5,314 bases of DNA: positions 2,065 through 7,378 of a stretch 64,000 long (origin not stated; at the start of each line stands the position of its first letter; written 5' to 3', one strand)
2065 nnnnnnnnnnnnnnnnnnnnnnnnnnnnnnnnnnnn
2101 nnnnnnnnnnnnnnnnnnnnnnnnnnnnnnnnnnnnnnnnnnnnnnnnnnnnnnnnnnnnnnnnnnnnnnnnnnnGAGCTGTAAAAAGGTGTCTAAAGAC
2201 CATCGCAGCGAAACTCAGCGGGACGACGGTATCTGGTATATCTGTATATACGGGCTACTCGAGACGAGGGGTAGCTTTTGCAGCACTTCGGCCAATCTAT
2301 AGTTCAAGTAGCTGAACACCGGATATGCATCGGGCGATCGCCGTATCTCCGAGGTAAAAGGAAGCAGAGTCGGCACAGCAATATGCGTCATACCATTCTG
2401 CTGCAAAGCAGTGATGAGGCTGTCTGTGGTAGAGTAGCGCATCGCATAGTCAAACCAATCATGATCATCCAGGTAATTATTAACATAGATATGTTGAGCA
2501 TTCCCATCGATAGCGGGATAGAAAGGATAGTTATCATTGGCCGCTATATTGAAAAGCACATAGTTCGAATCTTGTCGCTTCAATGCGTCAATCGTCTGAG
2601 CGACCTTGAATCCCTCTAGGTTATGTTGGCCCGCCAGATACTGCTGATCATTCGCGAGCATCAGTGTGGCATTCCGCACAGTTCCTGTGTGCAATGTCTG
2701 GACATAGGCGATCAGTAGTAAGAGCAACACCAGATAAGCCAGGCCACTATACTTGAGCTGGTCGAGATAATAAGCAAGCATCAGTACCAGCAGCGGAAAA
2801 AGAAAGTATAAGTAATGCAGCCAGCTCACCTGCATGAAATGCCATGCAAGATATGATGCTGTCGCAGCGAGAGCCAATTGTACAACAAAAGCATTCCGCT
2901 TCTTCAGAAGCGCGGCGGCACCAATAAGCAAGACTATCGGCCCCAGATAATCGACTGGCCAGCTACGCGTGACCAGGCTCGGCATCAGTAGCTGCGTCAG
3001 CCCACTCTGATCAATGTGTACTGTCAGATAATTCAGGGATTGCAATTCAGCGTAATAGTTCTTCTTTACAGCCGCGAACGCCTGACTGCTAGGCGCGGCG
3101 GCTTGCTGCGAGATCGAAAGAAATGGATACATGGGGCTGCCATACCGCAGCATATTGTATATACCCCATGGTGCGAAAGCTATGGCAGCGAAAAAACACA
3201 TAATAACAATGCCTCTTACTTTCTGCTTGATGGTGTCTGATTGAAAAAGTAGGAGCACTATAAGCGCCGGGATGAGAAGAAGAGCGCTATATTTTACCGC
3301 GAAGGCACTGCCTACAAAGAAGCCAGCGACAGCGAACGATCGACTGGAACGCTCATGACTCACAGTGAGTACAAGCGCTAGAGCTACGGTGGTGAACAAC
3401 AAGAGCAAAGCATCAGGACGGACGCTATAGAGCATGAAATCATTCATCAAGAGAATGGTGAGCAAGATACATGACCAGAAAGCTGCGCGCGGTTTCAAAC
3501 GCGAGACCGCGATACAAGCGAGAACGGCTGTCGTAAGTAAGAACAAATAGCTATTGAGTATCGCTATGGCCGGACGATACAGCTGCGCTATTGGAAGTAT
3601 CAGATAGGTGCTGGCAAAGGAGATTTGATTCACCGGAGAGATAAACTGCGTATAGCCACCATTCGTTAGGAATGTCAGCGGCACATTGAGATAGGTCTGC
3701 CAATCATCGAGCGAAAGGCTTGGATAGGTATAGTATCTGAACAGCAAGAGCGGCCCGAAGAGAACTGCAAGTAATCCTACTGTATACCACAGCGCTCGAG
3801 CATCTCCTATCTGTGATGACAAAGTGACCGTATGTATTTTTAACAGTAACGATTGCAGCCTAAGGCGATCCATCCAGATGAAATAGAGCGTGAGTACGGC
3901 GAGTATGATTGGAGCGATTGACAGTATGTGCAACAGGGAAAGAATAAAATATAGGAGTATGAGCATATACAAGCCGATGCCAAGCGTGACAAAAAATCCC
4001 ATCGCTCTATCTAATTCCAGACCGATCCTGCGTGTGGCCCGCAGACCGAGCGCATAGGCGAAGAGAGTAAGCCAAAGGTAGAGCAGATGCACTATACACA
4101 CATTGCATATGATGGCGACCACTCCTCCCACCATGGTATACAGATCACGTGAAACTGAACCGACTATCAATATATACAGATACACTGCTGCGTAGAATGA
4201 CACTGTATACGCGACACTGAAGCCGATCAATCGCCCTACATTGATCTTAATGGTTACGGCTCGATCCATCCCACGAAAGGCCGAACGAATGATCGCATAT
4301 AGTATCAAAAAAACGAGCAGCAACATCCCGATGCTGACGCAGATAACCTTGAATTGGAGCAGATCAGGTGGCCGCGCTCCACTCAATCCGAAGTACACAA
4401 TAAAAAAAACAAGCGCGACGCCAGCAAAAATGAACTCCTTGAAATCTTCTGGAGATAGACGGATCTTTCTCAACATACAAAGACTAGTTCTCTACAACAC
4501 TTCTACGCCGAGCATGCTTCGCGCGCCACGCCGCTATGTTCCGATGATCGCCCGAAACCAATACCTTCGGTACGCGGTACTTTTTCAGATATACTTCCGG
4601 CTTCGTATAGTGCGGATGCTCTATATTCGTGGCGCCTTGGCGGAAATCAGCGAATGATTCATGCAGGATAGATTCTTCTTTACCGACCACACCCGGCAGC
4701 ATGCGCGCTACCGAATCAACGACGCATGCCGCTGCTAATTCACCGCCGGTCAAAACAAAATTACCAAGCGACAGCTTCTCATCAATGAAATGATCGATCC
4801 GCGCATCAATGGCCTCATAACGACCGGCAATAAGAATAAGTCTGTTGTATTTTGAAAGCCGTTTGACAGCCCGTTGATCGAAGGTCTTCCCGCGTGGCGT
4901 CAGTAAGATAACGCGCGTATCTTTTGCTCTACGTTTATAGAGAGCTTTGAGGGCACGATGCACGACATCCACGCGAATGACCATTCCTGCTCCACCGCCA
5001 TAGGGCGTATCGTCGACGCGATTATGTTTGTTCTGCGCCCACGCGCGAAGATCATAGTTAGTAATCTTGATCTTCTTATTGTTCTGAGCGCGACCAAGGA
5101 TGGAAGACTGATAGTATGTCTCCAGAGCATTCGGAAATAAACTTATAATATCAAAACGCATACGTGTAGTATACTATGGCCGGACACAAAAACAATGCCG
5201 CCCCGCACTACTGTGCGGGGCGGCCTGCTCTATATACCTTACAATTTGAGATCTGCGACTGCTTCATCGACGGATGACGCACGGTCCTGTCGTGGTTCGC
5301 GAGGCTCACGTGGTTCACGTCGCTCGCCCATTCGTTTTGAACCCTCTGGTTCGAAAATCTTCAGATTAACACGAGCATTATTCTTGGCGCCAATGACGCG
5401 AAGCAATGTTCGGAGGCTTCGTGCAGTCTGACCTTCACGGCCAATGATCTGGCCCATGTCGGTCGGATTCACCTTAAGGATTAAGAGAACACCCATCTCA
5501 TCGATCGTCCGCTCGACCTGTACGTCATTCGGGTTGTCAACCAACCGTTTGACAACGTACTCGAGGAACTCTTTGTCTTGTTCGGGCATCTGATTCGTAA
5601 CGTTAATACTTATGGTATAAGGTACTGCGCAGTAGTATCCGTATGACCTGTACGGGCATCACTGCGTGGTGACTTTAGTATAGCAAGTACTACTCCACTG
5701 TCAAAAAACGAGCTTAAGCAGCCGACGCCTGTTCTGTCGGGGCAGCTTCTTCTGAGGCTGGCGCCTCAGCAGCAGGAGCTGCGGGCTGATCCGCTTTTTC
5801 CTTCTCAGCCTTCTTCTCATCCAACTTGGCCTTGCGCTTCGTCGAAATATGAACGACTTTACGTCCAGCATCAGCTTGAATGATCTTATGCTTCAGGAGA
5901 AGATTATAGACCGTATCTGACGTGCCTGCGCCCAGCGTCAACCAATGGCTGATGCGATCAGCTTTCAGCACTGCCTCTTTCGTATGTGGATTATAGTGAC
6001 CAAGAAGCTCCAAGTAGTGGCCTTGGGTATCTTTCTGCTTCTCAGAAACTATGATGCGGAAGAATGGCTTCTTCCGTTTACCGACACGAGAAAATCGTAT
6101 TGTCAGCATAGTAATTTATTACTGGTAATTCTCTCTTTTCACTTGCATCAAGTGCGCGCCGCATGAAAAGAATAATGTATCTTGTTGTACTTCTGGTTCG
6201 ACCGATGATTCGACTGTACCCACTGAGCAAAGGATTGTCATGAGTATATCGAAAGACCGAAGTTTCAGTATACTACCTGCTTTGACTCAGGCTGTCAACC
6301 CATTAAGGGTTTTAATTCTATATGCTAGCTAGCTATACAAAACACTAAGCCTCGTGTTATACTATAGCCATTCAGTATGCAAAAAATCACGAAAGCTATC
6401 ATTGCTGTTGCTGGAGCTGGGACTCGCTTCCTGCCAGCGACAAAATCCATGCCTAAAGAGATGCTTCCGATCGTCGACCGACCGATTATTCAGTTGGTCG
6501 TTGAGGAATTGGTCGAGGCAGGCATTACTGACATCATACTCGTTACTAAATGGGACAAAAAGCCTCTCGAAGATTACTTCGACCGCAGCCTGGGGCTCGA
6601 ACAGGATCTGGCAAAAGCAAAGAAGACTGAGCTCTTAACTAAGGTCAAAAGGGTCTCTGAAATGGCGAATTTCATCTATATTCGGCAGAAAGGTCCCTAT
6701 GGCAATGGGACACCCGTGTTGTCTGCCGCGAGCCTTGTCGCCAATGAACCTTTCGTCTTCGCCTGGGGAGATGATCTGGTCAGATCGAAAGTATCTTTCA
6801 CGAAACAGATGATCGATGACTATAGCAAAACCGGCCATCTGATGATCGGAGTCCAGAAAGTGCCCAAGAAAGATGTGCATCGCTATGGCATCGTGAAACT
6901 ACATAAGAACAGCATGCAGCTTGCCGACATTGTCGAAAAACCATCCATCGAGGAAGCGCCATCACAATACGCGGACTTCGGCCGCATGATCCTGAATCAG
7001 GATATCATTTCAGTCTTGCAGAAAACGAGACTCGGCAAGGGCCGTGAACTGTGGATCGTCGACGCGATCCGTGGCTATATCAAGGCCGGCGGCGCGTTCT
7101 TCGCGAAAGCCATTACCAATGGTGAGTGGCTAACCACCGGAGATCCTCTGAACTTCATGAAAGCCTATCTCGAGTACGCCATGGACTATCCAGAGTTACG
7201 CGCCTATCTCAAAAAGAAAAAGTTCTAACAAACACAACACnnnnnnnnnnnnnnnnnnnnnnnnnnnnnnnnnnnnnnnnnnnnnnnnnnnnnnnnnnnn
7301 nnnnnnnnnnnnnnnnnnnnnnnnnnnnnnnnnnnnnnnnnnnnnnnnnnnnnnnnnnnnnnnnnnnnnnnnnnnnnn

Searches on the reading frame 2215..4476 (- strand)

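Call 23: search_protein_families(library=pfam, proteins=[window:2215-4476:-], max_evalue=0.001)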
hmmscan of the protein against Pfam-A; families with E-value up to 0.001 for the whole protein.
window:2215-4476:- (753 aa): 1 family
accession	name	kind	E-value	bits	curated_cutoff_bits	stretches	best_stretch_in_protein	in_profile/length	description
PF13231.12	PMT_2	-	1.4e-11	45.3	26.1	1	304-440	24-160/160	Dolichyl-phosphate-mannose-protein mannosyltransferase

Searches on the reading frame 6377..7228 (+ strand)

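Call 23: search_protein_families(library=pfam, proteins=[window:6377-7228:+], max_evalue=0.001)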
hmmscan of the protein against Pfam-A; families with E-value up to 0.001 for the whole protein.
window:6377-7228:+ (283 aa): 2 families
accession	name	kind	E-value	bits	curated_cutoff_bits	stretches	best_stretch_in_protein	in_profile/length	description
PF00483.29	NTP_transferase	-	6.4e-26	91.9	21.2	1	6-267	1-242/245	Nucleotidyl transferase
PF12804.13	NTP_transf_3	-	0.00018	22.2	27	1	7-62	1-51/160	MobA-like NTP transferase domain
